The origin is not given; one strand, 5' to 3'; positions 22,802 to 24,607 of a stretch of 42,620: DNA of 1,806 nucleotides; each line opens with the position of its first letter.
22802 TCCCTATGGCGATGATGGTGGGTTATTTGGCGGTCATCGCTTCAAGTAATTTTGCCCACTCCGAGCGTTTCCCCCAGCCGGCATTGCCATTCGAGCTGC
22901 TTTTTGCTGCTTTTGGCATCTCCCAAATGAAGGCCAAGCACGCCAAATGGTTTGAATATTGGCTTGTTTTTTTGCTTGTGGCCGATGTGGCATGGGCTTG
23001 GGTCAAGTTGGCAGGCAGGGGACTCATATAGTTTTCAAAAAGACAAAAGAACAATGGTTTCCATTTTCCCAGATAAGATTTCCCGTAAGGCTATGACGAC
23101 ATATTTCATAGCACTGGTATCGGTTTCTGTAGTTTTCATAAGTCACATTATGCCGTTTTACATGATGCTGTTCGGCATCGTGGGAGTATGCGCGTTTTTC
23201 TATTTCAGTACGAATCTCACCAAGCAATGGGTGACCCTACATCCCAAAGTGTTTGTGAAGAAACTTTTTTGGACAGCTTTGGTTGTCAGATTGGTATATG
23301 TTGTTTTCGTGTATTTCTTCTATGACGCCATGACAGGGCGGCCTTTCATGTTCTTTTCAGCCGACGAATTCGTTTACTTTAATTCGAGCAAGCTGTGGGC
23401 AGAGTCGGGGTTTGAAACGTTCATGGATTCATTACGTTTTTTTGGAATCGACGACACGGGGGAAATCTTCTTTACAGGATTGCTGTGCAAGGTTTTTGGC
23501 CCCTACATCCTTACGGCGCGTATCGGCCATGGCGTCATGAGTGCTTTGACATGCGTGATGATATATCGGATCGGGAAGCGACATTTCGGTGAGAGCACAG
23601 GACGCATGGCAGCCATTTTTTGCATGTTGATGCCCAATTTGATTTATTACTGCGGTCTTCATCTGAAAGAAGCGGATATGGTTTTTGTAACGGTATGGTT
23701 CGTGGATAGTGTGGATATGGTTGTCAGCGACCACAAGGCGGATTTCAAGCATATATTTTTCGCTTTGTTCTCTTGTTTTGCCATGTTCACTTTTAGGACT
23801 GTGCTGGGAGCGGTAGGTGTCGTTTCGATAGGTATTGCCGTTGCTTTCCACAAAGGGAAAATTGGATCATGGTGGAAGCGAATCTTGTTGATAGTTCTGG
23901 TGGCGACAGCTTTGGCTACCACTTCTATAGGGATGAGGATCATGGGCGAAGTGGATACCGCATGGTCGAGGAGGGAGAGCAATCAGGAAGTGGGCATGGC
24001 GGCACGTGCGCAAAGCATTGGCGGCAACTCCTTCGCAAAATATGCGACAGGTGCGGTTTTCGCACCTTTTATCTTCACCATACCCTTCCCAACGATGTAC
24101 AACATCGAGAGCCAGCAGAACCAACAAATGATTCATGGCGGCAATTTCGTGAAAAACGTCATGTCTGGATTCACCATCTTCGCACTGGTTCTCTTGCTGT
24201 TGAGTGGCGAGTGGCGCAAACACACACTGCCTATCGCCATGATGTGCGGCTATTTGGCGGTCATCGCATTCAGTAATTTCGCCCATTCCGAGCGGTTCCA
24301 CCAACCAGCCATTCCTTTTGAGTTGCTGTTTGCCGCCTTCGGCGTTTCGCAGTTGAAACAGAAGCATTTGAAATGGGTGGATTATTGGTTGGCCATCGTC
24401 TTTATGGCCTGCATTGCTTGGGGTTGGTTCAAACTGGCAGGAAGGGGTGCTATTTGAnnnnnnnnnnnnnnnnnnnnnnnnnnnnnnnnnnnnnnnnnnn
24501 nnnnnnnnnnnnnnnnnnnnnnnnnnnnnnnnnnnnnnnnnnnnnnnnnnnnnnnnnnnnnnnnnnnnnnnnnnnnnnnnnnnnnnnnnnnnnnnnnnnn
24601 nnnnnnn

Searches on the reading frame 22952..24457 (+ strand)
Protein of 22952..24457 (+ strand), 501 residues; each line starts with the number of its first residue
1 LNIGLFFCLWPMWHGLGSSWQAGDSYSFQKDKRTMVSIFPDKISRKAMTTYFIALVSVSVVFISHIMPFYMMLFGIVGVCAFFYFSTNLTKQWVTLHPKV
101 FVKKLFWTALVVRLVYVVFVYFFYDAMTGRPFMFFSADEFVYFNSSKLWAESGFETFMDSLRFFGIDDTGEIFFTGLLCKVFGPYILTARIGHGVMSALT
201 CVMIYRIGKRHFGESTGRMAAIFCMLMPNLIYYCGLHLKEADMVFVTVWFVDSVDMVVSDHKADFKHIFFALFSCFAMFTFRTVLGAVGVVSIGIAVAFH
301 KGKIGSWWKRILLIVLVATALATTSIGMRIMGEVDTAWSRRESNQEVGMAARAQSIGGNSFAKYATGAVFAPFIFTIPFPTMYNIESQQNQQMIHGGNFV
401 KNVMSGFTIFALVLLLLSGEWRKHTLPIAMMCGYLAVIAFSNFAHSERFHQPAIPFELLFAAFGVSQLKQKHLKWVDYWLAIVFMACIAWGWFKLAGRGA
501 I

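Call 7: search_protein_families(library=pfam, proteins=[window:22952-24457:+], max_evalue=0.001)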
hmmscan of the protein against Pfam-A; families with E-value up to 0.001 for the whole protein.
window:22952-24457:+ (501 aa): 1 family
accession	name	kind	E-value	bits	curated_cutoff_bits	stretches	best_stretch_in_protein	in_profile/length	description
PF13231.12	PMT_2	-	3.7e-07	30.9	26.1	1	173-324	8-154/160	Dolichyl-phosphate-mannose-protein mannosyltransferase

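Call 50: search_protein_families(library=ncbifam, proteins=[window:22952-24457:+], max_evalue=0.01)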
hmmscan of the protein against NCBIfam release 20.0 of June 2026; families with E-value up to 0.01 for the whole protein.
window:22952-24457:+ (501 aa): 0 families
